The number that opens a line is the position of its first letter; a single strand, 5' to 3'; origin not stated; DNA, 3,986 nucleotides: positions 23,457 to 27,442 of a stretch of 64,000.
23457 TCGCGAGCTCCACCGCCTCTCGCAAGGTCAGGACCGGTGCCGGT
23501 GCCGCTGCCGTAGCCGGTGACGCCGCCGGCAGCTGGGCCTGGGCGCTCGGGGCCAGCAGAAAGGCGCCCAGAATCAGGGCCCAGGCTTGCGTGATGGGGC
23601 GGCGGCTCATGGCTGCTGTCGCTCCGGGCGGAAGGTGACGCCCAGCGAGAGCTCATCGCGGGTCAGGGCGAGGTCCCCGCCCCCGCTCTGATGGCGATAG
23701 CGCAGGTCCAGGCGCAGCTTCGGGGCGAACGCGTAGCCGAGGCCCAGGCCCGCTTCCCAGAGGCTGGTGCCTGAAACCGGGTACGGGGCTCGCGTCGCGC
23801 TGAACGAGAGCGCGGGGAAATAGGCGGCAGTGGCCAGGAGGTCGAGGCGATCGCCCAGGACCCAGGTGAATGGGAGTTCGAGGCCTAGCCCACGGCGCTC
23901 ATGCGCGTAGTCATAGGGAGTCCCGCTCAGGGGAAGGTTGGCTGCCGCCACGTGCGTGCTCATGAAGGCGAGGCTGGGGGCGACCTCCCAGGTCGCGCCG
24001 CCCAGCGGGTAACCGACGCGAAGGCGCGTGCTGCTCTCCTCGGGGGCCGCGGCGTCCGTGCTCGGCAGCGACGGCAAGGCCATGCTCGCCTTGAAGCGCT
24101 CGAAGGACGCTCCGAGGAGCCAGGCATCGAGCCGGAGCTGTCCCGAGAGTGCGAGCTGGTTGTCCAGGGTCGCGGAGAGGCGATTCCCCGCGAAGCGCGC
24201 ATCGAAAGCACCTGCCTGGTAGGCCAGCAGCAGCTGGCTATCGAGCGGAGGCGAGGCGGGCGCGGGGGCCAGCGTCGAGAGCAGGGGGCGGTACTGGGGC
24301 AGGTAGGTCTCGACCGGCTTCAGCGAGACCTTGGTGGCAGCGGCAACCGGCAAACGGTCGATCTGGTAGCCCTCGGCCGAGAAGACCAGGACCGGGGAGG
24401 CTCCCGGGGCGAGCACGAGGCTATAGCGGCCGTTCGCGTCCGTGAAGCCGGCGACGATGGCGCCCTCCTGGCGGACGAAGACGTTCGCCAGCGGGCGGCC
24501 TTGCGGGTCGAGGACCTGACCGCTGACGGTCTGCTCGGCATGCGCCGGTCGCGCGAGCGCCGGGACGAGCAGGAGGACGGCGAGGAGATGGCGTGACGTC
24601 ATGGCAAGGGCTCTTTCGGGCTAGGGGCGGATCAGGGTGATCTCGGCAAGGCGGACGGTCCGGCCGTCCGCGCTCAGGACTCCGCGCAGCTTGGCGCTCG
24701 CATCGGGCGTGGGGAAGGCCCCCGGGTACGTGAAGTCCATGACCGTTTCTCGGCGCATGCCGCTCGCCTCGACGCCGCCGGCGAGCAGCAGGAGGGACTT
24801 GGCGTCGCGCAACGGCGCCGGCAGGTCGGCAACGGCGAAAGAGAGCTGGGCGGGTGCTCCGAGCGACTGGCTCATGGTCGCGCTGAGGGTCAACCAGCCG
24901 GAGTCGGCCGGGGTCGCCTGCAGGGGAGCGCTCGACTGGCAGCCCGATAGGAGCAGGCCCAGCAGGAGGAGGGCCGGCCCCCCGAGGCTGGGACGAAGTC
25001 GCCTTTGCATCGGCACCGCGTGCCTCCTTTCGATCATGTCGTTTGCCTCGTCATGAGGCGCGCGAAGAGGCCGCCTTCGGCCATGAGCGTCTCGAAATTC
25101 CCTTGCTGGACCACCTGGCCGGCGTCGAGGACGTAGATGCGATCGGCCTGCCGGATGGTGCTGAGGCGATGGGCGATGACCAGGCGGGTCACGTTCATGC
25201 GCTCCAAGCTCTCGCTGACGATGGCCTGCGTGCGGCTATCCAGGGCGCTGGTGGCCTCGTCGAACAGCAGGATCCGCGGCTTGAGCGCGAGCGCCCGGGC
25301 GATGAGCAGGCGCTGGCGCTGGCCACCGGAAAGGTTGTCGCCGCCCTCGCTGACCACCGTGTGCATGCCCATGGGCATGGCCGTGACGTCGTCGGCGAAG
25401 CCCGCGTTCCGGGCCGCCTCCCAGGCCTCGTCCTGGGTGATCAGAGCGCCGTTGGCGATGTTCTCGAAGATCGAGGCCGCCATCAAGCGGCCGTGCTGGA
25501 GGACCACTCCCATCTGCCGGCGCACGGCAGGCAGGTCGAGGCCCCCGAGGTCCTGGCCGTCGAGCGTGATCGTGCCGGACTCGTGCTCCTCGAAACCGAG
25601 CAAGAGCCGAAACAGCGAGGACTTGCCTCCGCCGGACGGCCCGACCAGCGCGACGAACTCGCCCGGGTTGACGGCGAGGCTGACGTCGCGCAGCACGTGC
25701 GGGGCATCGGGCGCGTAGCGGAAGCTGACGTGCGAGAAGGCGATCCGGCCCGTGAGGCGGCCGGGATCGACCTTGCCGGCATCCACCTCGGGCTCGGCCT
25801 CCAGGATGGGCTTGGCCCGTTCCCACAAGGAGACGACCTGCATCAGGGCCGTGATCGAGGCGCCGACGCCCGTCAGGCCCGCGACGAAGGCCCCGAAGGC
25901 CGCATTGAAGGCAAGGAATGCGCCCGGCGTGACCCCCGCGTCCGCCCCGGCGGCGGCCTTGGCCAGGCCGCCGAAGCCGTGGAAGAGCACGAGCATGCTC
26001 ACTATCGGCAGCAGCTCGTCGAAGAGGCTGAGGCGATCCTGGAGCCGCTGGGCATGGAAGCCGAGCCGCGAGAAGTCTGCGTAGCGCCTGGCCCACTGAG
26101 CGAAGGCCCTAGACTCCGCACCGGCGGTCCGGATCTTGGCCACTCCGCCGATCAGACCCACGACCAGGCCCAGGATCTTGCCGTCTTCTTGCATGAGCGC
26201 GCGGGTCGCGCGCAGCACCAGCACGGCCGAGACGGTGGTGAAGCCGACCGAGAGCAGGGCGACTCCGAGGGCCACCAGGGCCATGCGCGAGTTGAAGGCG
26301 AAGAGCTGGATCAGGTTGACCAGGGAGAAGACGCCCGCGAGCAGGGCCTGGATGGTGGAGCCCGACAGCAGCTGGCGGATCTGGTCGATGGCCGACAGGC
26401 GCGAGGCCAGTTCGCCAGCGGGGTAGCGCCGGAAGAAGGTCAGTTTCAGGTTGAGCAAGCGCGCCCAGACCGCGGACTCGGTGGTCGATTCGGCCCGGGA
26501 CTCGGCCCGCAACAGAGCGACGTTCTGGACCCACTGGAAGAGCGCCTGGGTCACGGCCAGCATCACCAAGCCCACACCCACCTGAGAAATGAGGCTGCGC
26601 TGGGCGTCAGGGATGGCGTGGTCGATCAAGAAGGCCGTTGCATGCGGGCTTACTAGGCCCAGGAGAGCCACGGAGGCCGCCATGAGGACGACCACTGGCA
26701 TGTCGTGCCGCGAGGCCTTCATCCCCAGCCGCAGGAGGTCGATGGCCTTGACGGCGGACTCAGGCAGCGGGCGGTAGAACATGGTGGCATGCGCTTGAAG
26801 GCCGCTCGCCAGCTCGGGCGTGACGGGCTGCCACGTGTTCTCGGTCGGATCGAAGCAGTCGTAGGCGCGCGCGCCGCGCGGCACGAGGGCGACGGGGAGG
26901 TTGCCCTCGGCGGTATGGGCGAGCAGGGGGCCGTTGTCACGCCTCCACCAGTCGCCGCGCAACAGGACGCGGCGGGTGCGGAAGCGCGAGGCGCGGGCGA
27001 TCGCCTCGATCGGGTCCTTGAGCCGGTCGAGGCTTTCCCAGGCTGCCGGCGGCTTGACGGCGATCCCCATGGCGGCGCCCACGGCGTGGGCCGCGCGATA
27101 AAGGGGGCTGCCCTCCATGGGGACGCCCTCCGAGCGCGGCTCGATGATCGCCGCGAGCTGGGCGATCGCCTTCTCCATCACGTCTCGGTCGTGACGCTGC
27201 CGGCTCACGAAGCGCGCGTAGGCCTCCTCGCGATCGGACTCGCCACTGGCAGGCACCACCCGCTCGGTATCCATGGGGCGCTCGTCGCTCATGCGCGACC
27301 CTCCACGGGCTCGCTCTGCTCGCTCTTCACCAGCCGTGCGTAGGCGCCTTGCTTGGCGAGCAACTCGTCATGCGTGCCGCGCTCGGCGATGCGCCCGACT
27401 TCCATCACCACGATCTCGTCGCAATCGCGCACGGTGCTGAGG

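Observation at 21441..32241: NHLP-leader peptide locus with Cys-free cores, no visible maturase and an expanded diderm export operon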

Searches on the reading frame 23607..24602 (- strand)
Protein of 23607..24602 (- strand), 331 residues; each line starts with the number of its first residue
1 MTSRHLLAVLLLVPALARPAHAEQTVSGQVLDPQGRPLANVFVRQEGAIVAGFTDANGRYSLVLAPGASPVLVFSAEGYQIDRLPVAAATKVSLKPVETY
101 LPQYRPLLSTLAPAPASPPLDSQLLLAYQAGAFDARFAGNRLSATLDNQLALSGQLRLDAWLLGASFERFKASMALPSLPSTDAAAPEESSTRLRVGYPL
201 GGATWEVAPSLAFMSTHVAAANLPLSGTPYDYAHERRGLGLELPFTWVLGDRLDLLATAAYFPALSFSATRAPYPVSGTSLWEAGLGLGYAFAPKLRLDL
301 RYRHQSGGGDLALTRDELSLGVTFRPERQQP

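Call 6: search_protein_families(library=ncbifam, proteins=[window:23607-24602:-], max_evalue=0.01)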
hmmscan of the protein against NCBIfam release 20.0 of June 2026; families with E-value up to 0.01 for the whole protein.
window:23607-24602:- (331 aa): 1 family
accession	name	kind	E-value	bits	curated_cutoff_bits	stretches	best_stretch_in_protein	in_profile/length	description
TIGR04056.1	OMP_RagA_SusC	subfamily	4e-08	32.1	368.25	1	24-95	1-72/981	SusC/RagA family TonB-linked outer membrane protein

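Call 7: search_protein_families(library=pfam, proteins=[window:23607-24602:-], max_evalue=0.01)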
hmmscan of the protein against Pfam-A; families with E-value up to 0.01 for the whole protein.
window:23607-24602:- (331 aa): 4 families
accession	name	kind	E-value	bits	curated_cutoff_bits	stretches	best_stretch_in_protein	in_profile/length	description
PF13620.12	CarboxypepD_reg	-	6e-09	36.6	32.3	1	25-84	1-64/82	Carboxypeptidase regulatory-like domain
PF13715.12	CarbopepD_reg_2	-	4.7e-07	30.2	32.2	1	26-92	1-68/88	CarboxypepD_reg-like domain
PF13505.12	OMP_b-brl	-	0.0022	18.6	28.7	1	190-325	44-174/175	Outer membrane protein beta-barrel domain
PF25020.1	TTR_TEN1-4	-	0.0023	18.3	27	1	25-82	8-67/86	Teneurin TTR-like domain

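Call 74: find_homologous_proteins(query=window:23607-24599:-, max_evalue=0.001)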
Query window:23607-24599:- (330 aa): 5 proteins with E <= 0.001 among 8000 candidates.
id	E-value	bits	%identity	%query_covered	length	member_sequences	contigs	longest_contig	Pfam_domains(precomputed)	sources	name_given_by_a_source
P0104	1.7e-209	713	100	100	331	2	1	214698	PF13715.13,PF13620.13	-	-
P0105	6.2e-162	557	75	100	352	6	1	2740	PF13505.13,PF13620.13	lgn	-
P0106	2.5e-145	502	71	95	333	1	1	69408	PF13715.13,PF13620.13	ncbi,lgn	ncbi:MAG TPA: carboxypeptidase regulatory-like domain-containing protein [Pantanalinema sp.]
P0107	1.7e-81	292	43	93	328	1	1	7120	PF13715.13,PF13620.13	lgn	-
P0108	5.7e-80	287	44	94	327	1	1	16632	PF13715.13,PF13620.13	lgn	-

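Call 82: predict_structure(alignment_id=A4)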
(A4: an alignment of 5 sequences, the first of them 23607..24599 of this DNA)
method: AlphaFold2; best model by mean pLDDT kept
length: 330 residues; sequences in the alignment: 5
mean_pLDDT: 66.0   pTM: 0.57
mean pLDDT of the five models: 66.0, 38.0, 28.8, 28.0, 27.9
residues with pLDDT >= 90: 63; 70-90: 116; 50-70: 28; < 50: 123
segments of 3 or more residues with pLDDT < 50: 1-116, 177-182
pLDDT, mean of each block of 10 residues (from residue 1): 40 35 38 40 40 36 41 34 37 39 35 48 88 77 77 80 86 56 69 86 83 85 63 88 87 92 84 80 94 90 88 89 74
secondary structure, 60 per line:
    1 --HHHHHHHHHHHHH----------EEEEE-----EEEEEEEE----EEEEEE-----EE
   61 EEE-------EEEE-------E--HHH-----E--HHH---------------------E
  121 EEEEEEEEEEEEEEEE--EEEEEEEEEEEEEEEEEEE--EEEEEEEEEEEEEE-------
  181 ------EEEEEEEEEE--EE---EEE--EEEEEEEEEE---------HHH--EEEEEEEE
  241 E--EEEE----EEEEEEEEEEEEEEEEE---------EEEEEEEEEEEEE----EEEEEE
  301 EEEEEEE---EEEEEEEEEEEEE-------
elements in order: H3-15 E26-30 E36-43 E48-53 E59-63 E71-74 E120-136 E139-157 E160-173 E187-196 E204-206 E209-218 E233-241 E244-247 E252-268 E278-290 E295-307 E311-323

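Call 84: fold_search(model_id=the predicted structure, library=pdb)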
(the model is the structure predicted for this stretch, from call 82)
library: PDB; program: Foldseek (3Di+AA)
matches with E <= 10: 892; with E <= 0.001: 152
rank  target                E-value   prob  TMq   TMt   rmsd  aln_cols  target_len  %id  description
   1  2x55                  1.4e-08  1.00  0.42  0.49   7.4       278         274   12  Yersinia Pestis Plasminogen Activator Pla (Native) (released 2010-07-28)
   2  2x56                  1.9e-08  1.00  0.42  0.49   8.8       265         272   13  Yersinia Pestis Plasminogen Activator Pla (Native) (released 2010-07-28)
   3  2vdf                  2.8e-08  1.00  0.48  0.68   4.3       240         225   13  Structure of the OpcA adhesion from Neisseria meningitidis determined by crystallization from the cubic mesophase (released 2007-10-23)
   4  2x4m_A                5.1e-08  1.00  0.39  0.44   9.2       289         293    9  Yersinia Pestis Plasminogen Activator Pla (released 2010-07-28)
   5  1i78_A                5.4e-08  1.00  0.44  0.48   8.6       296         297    9  CRYSTAL STRUCTURE OF OUTER MEMBRANE PROTEASE OMPT FROM ESCHERICHIA COLI (released 2001-10-03)
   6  7xw0_B                1.0e-07  1.00  0.44  0.54   8.4       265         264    9  Crystal structure of pOmpT (released 2023-05-31)
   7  9a34_MODEL_1_A        1.0e-07  1.00  0.40  0.41   9.0       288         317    9  Model of E. coli OmpT by in-cell photo-crosslinking MS and deep learning (released 2023-02-24)
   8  4dcb_A                1.5e-07  1.00  0.40  0.46   9.1       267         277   12  Y. pestis Plasminogen Activator Pla in Complex with Human Plasminogen Activation Loop Peptide ALP11 (released 2012-06-06)
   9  7xw0_A                1.6e-07  1.00  0.43  0.53   8.0       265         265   10  Crystal structure of pOmpT (released 2023-05-31)
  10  2x9k                  2.9e-07  1.00  0.34  0.39  11.5       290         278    9  Structure of a E.coli porin (released 2011-01-26)
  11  1i78_B                3.9e-07  1.00  0.42  0.47   9.2       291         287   10  CRYSTAL STRUCTURE OF OUTER MEMBRANE PROTEASE OMPT FROM ESCHERICHIA COLI (released 2001-10-03)
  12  9nh1_A                4.5e-07  1.00  0.37  0.46   7.6       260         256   15  In situ cryo-EM structure of porin I of the Legionella Dot/Icm T4SS machine (released 2025-09-17)
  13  3kvn_X                6.7e-07  1.00  0.37  0.21  12.8       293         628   15  Crystal structure of the full-length autotransporter EstA from Pseudomonas aeruginosa (released 2010-01-26)
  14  2x4m_B                1.0e-06  1.00  0.41  0.46   9.6       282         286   10  Yersinia Pestis Plasminogen Activator Pla (released 2010-07-28)
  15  3brz                  1.0e-06  1.00  0.25  0.21  15.8       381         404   11  Crystal structure of the Pseudomonas putida toluene transporter TodX (released 2008-06-10)
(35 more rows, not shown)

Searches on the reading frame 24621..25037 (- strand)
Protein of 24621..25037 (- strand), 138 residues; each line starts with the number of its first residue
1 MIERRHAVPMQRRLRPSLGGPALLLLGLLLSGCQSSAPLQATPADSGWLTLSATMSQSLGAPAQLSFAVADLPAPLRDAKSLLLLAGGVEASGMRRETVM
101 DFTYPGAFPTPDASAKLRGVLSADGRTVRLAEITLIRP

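Call 6: search_protein_families(library=ncbifam, proteins=[window:24621-25037:-], max_evalue=0.01)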
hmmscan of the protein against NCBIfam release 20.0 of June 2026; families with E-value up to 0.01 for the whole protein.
window:24621-25037:- (138 aa): 0 families

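Call 7: search_protein_families(library=pfam, proteins=[window:24621-25037:-], max_evalue=0.01)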
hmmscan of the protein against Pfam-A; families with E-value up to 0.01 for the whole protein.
window:24621-25037:- (138 aa): 0 families

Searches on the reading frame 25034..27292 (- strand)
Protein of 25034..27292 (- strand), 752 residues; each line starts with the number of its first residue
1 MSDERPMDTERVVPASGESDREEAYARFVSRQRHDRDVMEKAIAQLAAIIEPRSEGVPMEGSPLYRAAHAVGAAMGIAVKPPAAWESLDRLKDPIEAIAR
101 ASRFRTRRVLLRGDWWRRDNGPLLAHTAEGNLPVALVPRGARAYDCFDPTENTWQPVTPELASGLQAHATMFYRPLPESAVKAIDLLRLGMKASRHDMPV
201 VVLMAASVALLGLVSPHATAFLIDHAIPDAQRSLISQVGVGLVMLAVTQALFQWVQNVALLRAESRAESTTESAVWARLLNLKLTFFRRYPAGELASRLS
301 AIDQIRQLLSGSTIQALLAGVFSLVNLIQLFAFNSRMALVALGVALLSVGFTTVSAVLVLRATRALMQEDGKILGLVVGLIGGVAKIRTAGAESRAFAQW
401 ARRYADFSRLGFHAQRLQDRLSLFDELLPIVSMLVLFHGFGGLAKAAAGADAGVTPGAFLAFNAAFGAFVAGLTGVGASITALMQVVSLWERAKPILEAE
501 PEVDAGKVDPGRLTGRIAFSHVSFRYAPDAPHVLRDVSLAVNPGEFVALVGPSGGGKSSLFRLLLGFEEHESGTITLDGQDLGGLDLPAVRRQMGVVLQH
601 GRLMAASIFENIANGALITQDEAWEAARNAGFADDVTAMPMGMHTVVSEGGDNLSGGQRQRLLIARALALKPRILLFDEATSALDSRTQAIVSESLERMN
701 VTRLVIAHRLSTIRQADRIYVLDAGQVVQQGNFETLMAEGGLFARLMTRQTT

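Call 6: search_protein_families(library=ncbifam, proteins=[window:25034-27292:-], max_evalue=0.01)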
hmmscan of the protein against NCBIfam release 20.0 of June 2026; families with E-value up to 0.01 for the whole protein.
window:25034-27292:- (752 aa): 187 families (the best 25 are shown)
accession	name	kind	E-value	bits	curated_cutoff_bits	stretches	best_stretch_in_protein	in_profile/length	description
TIGR03797.1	NHLM_micro_ABC2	equivalog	1e-280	933.1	709.4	1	61-750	1-685/686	NHLP bacteriocin export ABC transporter permease/ATPase subunit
TIGR03796.1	NHLM_micro_ABC1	equivalog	9.6e-106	354.6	853.3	1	185-747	143-709/710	NHLP family bacteriocin export ABC transporter peptidase/permease/ATPase subunit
TIGR01846.1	type_I_sec_HlyB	subfamily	1.1e-100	337.9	725.55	1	194-751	137-693/694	type I secretion system permease/ATPase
TIGR02203.1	MsbA_lipidA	equivalog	5.8e-88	295.8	602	1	217-748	35-567/572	lipid A export permease/ATP-binding protein MsbA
TIGR02204.1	MsbA_rel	hypoth_equivalog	1.4e-83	281.5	780.4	1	199-750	23-575/576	ABC transporter, permease/ATP-binding protein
TIGR00958.1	3a01208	subfamily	5.5e-82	276.2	874.6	1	185-746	151-710/711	antigen peptide transporter 2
TIGR03375.1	type_I_sec_LssB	subfamily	9.1e-80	268.8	693.1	1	200-737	153-689/696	type I secretion system permease/ATPase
NF045513.1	HepA_fam_ABC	equivalog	4e-77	260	725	1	241-742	99-601/610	heterocyst formation ABC transporter subunit HepA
TIGR01193.1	bacteriocin_ABC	subfamily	1.3e-70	238.8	523.85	1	173-748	134-707/708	peptide cleavage/export ABC transporter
NF052233.1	CphA_assoc_ABC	equivalog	8.4e-68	229.4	880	1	201-751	190-744/766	cyanophycin metabolism-associated ABC transporter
NF010178.0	PRK13657.1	equivalog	2e-66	224.7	733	1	505-750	323-570/588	glucan ABC transporter ATP-binding protein/ permease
NF008381.0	PRK11176.1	equivalog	1e-65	222.3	867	1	205-750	39-579/582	lipid A ABC transporter ATP-binding protein/permease MsbA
NF008056.1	PRK10790.1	equivalog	6e-65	219.9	746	1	192-747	19-572/584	SmdB family multidrug efflux ABC transporter permease/ATP-binding protein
TIGR01842.1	type_I_sec_PrtD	subfamily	2.9e-61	207.7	510.15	1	193-737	3-541/544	type I secretion system permease/ATPase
TIGR02857.1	CydD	equivalog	1.4e-57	195.9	435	2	480-722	294-529/529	thiol reductant ABC exporter subunit CydD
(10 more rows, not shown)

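Call 7: search_protein_families(library=pfam, proteins=[window:25034-27292:-], max_evalue=0.01)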
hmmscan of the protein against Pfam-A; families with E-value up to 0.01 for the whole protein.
window:25034-27292:- (752 aa): 5 families
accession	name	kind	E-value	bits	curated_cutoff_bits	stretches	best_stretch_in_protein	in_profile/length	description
PF00005.33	ABC_tran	-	6.6e-32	111.4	25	1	534-682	1-137/137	ABC transporter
PF00664.28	ABC_membrane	-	2.6e-19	70.4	28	1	201-469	4-270/274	ABC transporter transmembrane region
PF02463.25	SMC_N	-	1.3e-06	28.4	40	1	635-722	135-211/220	RecF/RecN/SMC N terminal domain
PF13191.12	AAA_16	-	0.0038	18.2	32.6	1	543-704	24-164/167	AAA ATPase domain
PF13304.12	AAA_21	-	0.0089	16.6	27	0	546-565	1-20/304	AAA domain, putative AbiEii toxin, Type IV TA system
